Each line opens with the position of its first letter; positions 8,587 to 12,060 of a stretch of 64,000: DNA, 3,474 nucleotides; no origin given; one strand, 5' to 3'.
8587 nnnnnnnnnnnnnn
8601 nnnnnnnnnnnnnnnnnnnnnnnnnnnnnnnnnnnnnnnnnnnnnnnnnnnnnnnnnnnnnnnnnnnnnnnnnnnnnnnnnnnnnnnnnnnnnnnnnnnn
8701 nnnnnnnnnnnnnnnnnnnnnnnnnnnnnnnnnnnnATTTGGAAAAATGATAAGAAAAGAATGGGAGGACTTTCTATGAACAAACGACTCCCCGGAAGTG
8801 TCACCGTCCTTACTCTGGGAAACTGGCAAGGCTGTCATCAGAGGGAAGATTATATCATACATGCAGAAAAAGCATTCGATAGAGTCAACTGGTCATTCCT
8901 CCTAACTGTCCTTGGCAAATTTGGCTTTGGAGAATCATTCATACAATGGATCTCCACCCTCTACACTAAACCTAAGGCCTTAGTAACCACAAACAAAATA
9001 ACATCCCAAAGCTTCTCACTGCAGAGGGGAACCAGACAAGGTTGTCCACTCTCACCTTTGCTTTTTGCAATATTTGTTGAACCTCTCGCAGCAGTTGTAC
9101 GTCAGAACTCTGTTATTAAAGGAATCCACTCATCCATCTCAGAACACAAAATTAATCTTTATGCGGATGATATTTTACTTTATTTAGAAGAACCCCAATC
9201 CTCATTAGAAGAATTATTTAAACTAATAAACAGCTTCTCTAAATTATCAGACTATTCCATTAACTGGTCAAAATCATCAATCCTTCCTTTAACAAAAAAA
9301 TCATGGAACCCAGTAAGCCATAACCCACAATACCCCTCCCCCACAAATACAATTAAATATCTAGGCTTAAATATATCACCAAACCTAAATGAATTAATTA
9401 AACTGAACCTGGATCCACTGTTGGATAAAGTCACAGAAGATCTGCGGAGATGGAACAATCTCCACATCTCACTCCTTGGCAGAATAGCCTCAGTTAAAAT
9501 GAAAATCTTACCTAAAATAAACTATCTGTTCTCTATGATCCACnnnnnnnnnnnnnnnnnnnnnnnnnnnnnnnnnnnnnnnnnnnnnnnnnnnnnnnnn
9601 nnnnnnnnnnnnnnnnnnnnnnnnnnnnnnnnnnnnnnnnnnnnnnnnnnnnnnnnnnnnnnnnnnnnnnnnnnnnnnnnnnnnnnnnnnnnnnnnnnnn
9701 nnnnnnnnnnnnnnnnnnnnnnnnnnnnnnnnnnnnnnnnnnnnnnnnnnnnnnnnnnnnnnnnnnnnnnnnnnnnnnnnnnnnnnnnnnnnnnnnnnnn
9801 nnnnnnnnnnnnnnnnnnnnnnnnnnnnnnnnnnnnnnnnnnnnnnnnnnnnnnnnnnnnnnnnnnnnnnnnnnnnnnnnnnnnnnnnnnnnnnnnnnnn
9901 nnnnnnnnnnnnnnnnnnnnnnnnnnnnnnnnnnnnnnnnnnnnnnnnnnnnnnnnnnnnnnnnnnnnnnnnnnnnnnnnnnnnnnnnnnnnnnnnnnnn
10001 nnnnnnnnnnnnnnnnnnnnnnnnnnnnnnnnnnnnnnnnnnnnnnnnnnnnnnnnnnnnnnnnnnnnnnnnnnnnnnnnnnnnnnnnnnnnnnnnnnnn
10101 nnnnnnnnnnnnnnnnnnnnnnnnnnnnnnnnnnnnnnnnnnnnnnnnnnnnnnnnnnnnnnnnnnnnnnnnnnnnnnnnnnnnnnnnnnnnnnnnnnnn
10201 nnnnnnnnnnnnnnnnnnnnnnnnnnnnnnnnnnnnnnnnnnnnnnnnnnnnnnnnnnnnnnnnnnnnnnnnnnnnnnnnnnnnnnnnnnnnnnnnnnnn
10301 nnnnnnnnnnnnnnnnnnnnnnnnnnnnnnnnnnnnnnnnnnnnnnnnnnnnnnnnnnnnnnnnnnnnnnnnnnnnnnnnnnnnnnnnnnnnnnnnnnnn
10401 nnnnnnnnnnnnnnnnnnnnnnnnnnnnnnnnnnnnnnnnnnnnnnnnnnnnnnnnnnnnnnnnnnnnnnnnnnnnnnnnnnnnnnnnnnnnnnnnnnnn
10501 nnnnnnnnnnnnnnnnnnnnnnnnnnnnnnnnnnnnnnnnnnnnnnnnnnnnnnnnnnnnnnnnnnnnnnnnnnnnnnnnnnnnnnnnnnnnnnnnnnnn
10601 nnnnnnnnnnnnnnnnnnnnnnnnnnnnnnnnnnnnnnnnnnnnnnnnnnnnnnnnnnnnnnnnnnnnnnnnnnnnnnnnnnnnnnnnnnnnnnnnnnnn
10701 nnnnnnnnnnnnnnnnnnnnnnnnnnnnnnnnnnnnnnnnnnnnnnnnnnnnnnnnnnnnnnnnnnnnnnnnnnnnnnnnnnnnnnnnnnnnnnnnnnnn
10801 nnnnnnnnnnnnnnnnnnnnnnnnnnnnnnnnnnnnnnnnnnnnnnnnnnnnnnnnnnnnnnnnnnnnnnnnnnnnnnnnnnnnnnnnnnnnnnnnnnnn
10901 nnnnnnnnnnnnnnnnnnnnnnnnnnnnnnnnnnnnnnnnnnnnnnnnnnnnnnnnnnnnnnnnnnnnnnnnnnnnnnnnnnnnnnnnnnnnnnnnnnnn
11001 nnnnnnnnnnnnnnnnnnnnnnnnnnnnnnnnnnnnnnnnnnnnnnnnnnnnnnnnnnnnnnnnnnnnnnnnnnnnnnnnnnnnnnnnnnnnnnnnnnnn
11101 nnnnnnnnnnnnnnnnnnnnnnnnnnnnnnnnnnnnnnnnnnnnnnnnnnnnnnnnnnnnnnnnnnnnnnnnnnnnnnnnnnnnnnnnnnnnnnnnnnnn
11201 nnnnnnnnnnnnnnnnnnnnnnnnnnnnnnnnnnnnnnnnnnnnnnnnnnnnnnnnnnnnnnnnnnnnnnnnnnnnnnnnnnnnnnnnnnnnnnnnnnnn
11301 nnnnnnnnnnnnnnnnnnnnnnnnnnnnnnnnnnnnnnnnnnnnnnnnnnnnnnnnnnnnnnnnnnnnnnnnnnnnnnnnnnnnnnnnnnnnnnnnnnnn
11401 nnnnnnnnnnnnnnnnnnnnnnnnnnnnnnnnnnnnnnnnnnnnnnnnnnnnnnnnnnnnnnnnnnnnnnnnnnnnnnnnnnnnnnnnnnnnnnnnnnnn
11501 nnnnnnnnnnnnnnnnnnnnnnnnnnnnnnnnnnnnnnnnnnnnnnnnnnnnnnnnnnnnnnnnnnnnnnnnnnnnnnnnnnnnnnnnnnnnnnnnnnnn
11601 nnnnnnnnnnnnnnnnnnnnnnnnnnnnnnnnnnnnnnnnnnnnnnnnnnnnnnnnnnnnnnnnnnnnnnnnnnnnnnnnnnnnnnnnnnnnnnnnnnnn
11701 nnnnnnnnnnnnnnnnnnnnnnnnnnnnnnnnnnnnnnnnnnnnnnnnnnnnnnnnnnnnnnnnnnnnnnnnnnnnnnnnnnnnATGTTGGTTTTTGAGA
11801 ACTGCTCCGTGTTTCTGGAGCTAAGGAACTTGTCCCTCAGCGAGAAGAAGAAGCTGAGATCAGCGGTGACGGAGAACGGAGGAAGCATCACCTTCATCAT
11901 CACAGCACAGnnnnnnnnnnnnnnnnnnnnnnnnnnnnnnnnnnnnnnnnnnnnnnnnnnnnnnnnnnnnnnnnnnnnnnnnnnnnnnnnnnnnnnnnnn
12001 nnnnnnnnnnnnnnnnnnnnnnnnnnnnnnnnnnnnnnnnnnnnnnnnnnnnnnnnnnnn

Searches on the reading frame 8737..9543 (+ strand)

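Call 75: search_protein_families(library=pfam, proteins=[window:8737-9543:+], max_evalue=0.001)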
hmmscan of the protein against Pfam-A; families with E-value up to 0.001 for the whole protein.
window:8737-9543:+ (269 aa): 1 family
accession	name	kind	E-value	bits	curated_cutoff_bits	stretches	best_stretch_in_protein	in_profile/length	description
PF00078.32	RVT_1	-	1.9e-25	90.2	29.6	1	43-213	75-205/205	Reverse transcriptase (RNA-dependent DNA polymerase)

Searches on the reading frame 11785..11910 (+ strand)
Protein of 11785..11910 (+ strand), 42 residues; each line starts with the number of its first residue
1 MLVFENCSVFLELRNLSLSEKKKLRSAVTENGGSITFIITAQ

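Call 12: search_protein_families(library=pfam, proteins=[window:11785-11910:+], max_evalue=0.01)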
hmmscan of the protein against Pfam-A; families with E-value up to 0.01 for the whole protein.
seq(42 aa): 1 family
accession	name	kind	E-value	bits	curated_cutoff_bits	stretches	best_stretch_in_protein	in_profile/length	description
PF00533.33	BRCT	-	0.0036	17.9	21.3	1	2-36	4-36/78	BRCA1 C Terminus (BRCT) domain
